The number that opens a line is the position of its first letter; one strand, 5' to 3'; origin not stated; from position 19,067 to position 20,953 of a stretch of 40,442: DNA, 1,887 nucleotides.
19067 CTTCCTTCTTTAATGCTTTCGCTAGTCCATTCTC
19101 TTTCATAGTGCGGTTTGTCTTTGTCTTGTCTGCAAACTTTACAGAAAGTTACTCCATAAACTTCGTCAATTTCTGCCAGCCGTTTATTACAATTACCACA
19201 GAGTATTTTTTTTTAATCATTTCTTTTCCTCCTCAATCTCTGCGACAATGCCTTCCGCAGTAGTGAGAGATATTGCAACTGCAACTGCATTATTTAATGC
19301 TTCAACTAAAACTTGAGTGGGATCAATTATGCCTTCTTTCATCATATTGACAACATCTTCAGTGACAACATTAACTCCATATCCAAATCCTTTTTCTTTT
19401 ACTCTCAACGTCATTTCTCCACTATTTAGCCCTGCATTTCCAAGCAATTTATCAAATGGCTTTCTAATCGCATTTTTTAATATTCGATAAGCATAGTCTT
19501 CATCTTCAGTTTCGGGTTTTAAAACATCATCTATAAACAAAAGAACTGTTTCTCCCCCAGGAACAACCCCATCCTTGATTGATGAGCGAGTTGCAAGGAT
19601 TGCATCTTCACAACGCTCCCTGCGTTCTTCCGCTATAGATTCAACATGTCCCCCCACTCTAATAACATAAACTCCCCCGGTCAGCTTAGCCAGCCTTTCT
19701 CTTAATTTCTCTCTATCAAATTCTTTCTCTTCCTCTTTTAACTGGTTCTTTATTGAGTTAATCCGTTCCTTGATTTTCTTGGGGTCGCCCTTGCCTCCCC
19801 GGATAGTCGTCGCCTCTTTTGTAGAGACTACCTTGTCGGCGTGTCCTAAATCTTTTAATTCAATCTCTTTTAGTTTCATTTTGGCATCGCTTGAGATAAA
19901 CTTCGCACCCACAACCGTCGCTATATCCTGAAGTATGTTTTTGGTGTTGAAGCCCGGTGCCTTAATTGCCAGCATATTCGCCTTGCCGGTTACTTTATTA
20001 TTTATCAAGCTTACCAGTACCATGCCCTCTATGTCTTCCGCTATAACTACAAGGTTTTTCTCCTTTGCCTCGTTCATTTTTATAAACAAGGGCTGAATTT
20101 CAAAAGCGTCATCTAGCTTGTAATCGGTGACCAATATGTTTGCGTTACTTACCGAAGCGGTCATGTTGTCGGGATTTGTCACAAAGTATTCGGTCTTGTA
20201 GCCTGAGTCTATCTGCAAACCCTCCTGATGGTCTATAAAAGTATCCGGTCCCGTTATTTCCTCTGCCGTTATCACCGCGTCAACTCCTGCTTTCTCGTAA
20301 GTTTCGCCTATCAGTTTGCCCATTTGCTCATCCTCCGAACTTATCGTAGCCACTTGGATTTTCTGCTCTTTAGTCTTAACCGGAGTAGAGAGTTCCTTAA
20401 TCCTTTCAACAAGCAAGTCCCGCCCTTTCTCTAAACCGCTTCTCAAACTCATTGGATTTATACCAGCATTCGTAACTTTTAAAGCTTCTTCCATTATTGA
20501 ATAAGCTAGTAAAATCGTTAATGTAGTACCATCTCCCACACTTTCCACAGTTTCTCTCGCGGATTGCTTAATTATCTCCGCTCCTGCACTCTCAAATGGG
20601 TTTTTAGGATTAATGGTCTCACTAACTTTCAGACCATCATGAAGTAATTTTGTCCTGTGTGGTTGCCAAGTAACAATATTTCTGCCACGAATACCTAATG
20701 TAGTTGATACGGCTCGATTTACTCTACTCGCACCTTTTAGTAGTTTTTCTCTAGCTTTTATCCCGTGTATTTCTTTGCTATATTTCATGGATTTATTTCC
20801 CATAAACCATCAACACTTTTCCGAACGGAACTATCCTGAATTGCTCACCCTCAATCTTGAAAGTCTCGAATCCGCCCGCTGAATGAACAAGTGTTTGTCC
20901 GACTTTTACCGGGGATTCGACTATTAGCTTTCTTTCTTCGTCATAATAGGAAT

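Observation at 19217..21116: A complete phage-encoded GroES-GroEL pair in a 40-kb genome, upstream of the packaging/head module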

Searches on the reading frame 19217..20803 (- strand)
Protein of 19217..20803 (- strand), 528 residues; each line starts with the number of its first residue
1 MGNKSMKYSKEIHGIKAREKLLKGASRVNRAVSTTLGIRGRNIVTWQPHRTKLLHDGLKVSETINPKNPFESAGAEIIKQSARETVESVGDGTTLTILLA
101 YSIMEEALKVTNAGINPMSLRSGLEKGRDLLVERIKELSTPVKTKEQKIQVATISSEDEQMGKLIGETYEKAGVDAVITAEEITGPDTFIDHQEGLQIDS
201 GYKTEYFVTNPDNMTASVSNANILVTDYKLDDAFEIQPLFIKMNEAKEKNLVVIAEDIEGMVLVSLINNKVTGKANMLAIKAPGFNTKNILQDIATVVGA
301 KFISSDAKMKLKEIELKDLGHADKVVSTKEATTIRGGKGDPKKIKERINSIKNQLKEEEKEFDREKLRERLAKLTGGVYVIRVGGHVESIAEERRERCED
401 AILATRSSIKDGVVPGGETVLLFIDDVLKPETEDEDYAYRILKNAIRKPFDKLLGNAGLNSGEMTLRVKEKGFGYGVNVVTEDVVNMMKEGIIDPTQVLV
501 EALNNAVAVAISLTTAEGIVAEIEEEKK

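Call 3: search_protein_families(library=pfam, proteins=[window:19217-20803:-], max_evalue=0.1)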
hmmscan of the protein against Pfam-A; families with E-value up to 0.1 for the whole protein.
window:19217-20803:- (528 aa): 3 families
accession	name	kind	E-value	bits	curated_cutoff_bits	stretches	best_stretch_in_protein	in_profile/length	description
PF00118.29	Cpn60_TCP1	-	3.9e-48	164.8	34.3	1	29-522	2-488/490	TCP-1/cpn60 chaperonin family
PF18328.6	PfaD_N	-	0.021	15.2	26.3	0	361-387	9-35/62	Fatty acid synthase subunit PfaD N-terminal domain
PF09260.17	A_amylase_dom_C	-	0.052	14.3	24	0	453-480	23-50/90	Alpha-amylase, domain C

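Call 4: search_protein_families(library=ncbifam, proteins=[window:19217-20803:-], max_evalue=0.1)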
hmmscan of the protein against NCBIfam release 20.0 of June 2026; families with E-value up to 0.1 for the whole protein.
window:19217-20803:- (528 aa): 19 families
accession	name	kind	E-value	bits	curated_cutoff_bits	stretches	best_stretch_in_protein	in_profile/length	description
NF000592.1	PRK00013.1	subfamily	2.1e-137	458.8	397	1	13-523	6-523/524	chaperonin GroEL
NF009487.0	PRK12849.1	subfamily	7.7e-137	456.8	352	1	14-527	8-527/543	chaperonin GroEL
TIGR02348.1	GroEL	equivalog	1.1e-133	446.6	582.1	1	15-526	8-526/526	chaperonin GroEL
NF009489.0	PRK12851.1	subfamily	2.6e-129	432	464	1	15-527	10-528/541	chaperonin GroEL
NF009488.0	PRK12850.1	subfamily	8.6e-129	430.5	475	1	14-527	9-528/544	chaperonin GroEL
NF010704.0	PRK14104.1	subfamily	1.2e-108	363.8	1041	1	13-525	8-527/546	chaperonin GroEL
NF038369.1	GroEL3_Chlamy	exception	1.3e-53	182.4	600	1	51-519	41-505/506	variant chaperonin GroEL3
NF038370.1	GroEL2_Chlamy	exception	3.4e-35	121.6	600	1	21-521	15-520/533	variant chaperonin GroEL2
TIGR02345.1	chap_CCT_eta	equivalog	1.1e-18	66.8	669.2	2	26-180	28-182/523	T-complex protein 1 subunit eta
NF041083.2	thermosome_beta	equivalog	4e-15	55.8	400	2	10-188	11-187/520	thermosome subunit beta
TIGR02339.1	thermosome_arch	subfamily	1.2e-14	54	671.1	1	10-518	10-516/521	thermosome subunit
NF041082.2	thermosome_alpha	equivalog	3.4e-14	52.6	450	2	10-195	11-201/519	thermosome subunit alpha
TIGR02343.1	chap_CCT_epsi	equivalog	6.8e-12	44.8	710.5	1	9-155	20-167/532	T-complex protein 1 subunit epsilon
TIGR02344.1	chap_CCT_gamma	equivalog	2e-09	36.5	553.45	2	13-156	13-153/526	T-complex protein 1 subunit gamma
TIGR02342.1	chap_CCT_delta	equivalog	1.3e-08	33.9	695.35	2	18-154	11-144/517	T-complex protein 1 subunit delta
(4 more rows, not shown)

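Call 5: search_protein_families(library=phrogs, proteins=[window:19217-20803:-], max_evalue=0.01)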
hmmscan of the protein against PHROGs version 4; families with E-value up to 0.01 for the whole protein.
window:19217-20803:- (528 aa): 2 families
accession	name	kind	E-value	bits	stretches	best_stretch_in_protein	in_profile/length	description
phrog_5725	-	other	8e-114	382.1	1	12-526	8-537/540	chaperonin groEL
phrog_23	-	tail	0.0006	19.7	1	133-306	132-276/496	tail sheath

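Call 7: search_dna_similar(query=window:19217-20803:-, collection=phages, mode=protein, max_rows=40)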
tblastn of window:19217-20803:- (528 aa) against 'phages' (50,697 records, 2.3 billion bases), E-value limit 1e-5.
Records with a match: 255; places in all: 255; records where one place covers at least 80% of the query: 207.
Best place of each record, by identity: <60% 255.
By first word of the organism name: Vibrio 86; Flavobacterium 73; Pseudomonas 11; Cellulophaga 9; Listeria 8; Bacillus 8; uncultured 7; Bacteroides 6; Bacteriophage 5; Staphylococcus 5; and 18 more.
By host as written in the record: - 80; Flavobacterium sp. BAL314 68; Listeria monocytogenes 7; Flavobacterium sp. LMO8 4; Cellulophaga sp. HaHa_2_95 4; Bacillus subtilis 4; Pseudomonas aeruginosa 4; Staphylococcus aureus 3; and 60 more.
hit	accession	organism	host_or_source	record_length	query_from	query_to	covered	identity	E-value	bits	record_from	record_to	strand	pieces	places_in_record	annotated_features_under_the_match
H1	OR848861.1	Listeria phage LM 4-14-1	Listeria monocytogenes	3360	4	522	98%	38.7%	3e-100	331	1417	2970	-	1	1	record has no annotation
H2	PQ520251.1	Enterococcus phage IME_EF3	-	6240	4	522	98%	38.5%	2e-96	325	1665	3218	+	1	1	record has no annotation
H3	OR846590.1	Enterococcus phage Efs 1-1-1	Enterococcus faecalis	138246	4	522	98%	38.5%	3e-96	325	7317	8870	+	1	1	record has no annotation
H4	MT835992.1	Bacteriophage sp.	human fecal samples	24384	9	526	98%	38.6%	2e-97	328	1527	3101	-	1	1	record has no annotation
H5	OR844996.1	Staphylococcus phage SA 1306 Kay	Staphylococcus aureus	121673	4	525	99%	38.1%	6e-99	333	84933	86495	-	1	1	record has no annotation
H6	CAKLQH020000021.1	Acinetobacter phage MD-2021a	not known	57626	1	527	100%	37.8%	3e-89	305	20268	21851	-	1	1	groL: chaperonin Cpn60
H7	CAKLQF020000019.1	Acinetobacter phage MD-2021a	not known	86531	1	527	100%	37.8%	3e-89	305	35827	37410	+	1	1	groL: chaperonin Cpn60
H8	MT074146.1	Bacteroides phage SJC03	Bacteroides thetaiotaomicron VPI-5494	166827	10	527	98%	38.0%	8e-91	310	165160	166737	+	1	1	hypothetical protein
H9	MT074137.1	Bacteroides phage DAC16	Bacteroides thetaiotaomicron VPI-5485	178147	10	527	98%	37.7%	1e-91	312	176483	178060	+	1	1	hypothetical protein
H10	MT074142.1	Bacteroides phage DAC23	Bacteroides thetaiotaomicron VPI-5490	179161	10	527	98%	37.7%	2e-91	312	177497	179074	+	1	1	hypothetical protein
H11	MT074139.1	Bacteroides phage DAC19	Bacteroides thetaiotaomicron VPI-5487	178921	10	527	98%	37.5%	5e-91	310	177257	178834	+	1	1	hypothetical protein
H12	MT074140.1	Bacteroides phage DAC20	Bacteroides thetaiotaomicron VPI-5488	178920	10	527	98%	37.5%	5e-91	310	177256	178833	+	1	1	hypothetical protein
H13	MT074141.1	Bacteroides phage DAC22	Bacteroides thetaiotaomicron VPI-5489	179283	10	527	98%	37.5%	5e-91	310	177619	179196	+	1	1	hypothetical protein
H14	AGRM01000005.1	Salmonella enterica subsp. houtenae str. ATCC BAA-1581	Homo sapiens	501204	1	497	94%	38.7%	2e-94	320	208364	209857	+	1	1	chaperonin GroL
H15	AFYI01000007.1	Salmonella enterica subsp. enterica serovar Infantis str. ...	Homo sapiens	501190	1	497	94%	38.7%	2e-94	320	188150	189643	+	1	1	chaperonin GroL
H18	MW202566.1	Caudoviricetes sp.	Manatee Spring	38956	10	522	97%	35.7%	4e-88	302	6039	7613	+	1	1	groeL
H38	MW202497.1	Caudoviricetes sp.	Manatee Spring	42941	10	495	92%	34.1%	2e-65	236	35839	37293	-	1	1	groeL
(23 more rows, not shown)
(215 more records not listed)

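Call 9: get_annotated_region(hit=H18, flank=6000)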
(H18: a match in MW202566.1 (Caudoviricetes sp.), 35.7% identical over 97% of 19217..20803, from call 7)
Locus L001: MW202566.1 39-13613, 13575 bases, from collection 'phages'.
description: Myoviridae sp. isolate cthkR962, complete genome.
organism: Caudoviricetes sp. (NCBI taxid 2832643)
taxonomy: Viruses; Duplodnaviria; Heunggongvirae; Uroviricota; Caudoviricetes
host: -; source: Manatee Spring; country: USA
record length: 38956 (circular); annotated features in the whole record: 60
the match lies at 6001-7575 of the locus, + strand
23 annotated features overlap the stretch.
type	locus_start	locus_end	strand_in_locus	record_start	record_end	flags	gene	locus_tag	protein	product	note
CDS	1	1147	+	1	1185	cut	-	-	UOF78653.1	recombination and repair protein recT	-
CDS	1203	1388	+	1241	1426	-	-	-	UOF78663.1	churchill protein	-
CDS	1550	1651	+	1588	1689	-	-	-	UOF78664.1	hypothetical protein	-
CDS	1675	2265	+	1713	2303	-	-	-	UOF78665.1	hypothetical protein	-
CDS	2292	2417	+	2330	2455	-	-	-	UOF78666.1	hypothetical protein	-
CDS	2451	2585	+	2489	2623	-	-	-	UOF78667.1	hypothetical protein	-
CDS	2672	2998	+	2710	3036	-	-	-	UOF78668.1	hypothetical protein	-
CDS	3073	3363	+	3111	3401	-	-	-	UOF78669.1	hypothetical protein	-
CDS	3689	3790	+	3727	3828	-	-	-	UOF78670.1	hypothetical protein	-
CDS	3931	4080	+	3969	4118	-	-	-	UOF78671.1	hypothetical protein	-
CDS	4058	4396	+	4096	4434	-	-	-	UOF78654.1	hypothetical protein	-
CDS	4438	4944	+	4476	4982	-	-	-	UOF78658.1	adenine specific DNA methyltransferase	-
CDS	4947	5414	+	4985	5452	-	-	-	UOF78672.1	hypothetical protein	-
CDS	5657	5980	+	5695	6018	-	-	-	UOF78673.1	mhsp60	-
CDS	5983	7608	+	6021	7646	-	-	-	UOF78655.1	groeL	-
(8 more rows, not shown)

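Call 10: get_annotated_region(hit=H38, flank=6000)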
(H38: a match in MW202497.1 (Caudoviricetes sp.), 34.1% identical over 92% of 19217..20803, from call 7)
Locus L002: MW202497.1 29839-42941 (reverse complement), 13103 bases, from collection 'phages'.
description: Siphoviridae sp. isolate ctf1B273, complete genome.
organism: Caudoviricetes sp. (NCBI taxid 2832643)
taxonomy: Viruses; Duplodnaviria; Heunggongvirae; Uroviricota; Caudoviricetes
host: -; source: Manatee Spring; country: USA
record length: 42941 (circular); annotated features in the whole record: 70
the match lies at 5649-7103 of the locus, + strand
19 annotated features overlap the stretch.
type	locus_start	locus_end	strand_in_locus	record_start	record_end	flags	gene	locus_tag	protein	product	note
CDS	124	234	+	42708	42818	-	-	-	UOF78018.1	hypothetical protein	-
CDS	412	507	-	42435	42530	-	-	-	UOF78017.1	hypothetical protein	-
CDS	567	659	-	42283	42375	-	-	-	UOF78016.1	cD99 antigen-like protein 2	-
CDS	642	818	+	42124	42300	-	-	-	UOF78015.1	hypothetical protein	-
CDS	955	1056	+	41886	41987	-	-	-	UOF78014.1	hypothetical protein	-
CDS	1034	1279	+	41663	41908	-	-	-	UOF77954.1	nrdH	-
CDS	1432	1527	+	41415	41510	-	-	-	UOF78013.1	hypothetical protein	-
CDS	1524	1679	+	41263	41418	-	-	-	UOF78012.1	hypothetical protein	-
CDS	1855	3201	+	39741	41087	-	-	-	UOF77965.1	large subunit terminase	-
CDS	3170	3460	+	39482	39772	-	-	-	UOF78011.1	hypothetical protein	-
CDS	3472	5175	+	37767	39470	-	-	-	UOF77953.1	glycosyl transferase family 2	-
CDS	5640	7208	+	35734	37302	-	-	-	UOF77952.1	groeL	-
CDS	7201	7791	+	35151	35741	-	-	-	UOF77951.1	glycosyltransferase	-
CDS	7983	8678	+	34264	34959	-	-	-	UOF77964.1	capping protein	-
CDS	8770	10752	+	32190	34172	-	-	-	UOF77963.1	portal protein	-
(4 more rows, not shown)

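Call 15: find_related_loci(query=window:19217-20803:-, collection=viral_contigs, flank=8000)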
Query window:19217-20803:- (528 aa) in viral_contigs; peptide patterns used: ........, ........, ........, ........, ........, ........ (x = any residue, [..] = any of these).
64 stretches matched a pattern; 1 encode a relative of the query (tblastn E <= 1e-3); 1 distinct loci.
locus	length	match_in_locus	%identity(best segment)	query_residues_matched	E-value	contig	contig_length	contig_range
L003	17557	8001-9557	75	1-518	0e+0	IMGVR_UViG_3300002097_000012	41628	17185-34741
